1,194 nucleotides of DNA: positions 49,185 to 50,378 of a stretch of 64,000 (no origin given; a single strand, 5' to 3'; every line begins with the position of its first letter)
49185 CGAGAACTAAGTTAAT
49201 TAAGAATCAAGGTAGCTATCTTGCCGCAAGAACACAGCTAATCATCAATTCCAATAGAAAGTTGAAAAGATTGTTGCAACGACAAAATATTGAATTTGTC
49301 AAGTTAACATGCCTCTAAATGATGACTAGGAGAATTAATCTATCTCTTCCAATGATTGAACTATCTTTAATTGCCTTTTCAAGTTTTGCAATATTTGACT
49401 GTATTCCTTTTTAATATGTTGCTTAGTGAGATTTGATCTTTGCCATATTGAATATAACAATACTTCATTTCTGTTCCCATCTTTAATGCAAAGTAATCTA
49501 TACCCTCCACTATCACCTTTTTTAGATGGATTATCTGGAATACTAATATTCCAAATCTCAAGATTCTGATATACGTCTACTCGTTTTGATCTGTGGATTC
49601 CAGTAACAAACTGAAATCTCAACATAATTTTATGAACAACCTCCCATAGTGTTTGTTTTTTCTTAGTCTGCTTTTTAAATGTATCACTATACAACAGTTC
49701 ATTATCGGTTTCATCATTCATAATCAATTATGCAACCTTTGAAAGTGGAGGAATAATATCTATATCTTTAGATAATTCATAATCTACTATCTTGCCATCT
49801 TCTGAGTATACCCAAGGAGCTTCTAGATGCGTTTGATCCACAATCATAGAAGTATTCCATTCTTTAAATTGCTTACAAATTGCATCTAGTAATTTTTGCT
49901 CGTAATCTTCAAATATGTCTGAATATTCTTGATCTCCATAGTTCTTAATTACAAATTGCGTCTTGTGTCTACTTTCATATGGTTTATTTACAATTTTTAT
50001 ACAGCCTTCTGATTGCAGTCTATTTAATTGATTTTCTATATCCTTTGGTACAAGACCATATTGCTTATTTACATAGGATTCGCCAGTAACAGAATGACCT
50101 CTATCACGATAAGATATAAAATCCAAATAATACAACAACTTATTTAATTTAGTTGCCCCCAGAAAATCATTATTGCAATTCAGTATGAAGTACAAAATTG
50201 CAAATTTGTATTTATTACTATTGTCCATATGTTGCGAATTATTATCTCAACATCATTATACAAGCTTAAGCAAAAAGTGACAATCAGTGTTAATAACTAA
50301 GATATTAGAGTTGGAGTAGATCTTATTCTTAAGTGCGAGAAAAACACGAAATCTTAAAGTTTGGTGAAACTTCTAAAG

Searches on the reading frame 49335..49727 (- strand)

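Call 6: search_protein_families(library=pfam, proteins=[window:49335-49727:-], max_evalue=0.1)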
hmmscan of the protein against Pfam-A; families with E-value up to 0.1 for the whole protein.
window:49335-49727:- (130 aa): 1 family
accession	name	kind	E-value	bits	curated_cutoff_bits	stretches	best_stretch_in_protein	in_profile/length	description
PF04719.20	TAFII28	-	0.065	13.6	27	0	91-115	13-37/86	hTAFII28-like protein conserved region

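Call 29: search_protein_families(library=padloc, proteins=[window:49335-49727:-], max_evalue=0.01)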
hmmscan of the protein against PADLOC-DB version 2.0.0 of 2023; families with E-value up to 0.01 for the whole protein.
window:49335-49727:- (130 aa): 0 families

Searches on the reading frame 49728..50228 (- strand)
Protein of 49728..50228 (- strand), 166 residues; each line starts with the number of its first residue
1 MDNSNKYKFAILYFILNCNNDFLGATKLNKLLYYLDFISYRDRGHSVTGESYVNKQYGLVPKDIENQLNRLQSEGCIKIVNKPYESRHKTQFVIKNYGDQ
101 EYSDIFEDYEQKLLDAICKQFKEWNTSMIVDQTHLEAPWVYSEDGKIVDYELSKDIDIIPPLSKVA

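Call 6: search_protein_families(library=pfam, proteins=[window:49728-50228:-], max_evalue=0.1)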
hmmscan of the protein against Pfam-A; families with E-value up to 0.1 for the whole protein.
window:49728-50228:- (166 aa): 3 families
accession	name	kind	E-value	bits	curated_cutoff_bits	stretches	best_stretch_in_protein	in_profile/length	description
PF13274.11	SocA_Panacea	-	4.8e-17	63.3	25.7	1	28-139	1-112/113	Antitoxin SocA-like, Panacea domain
PF12319.13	TryThrA_C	-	0.015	15.2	22.8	1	84-155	73-140/216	Tryptophan-Threonine-rich plasmodium antigen C terminal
PF22560.2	GMT-wHTH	-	0.06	14.2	27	0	55-82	53-80/82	GMT-like wHTH domain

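Call 29: search_protein_families(library=padloc, proteins=[window:49728-50228:-], max_evalue=0.01)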
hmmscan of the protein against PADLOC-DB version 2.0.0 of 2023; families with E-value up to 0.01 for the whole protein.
window:49728-50228:- (166 aa): 1 family
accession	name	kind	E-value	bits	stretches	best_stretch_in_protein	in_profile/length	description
PDLC04505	PDC-M19A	-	0.0019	15.7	1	11-149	7-128/294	-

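Call 73: find_encoding_contigs(protein=window:49728-50228:-, flank=4500, max_places=10)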
Protein window:49728-50228:- (166 aa): 9 contigs read that carry it; 7 places shown.
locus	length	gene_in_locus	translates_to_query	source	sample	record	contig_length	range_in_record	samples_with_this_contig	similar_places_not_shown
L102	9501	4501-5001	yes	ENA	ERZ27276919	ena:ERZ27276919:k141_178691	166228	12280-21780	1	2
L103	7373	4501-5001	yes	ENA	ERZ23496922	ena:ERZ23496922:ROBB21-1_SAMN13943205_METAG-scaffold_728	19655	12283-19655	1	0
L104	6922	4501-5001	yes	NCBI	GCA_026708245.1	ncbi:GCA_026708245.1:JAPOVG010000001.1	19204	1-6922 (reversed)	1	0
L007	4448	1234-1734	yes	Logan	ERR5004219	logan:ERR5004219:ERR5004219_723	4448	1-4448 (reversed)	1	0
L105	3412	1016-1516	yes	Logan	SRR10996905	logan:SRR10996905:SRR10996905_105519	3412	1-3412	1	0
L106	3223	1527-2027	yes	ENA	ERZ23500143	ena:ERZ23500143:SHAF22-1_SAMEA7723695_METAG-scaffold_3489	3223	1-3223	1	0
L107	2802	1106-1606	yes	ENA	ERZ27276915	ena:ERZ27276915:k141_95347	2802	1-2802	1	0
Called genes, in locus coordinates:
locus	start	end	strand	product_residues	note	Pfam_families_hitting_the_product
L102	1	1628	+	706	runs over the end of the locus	PF03235:GmrSD_N, PF07510:GmrSD_C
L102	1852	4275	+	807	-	-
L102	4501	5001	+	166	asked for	PF13274:SocA_Panacea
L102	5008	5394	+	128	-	-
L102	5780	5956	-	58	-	-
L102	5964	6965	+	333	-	PF00145:DNA_methylase, PF23627:LisH_WDR26 (faint)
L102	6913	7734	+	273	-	PF09566:RE_SacI_N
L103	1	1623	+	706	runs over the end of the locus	PF03235:GmrSD_N, PF07510:GmrSD_C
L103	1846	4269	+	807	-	-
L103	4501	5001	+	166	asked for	PF13274:SocA_Panacea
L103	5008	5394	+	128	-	-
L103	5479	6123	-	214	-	PF01936:NYN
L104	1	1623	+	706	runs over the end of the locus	PF03235:GmrSD_N, PF07510:GmrSD_C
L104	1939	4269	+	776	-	-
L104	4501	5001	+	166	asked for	PF13274:SocA_Panacea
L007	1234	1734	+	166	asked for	PF13274:SocA_Panacea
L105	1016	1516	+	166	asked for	PF13274:SocA_Panacea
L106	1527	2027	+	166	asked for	PF13274:SocA_Panacea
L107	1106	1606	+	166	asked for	PF13274:SocA_Panacea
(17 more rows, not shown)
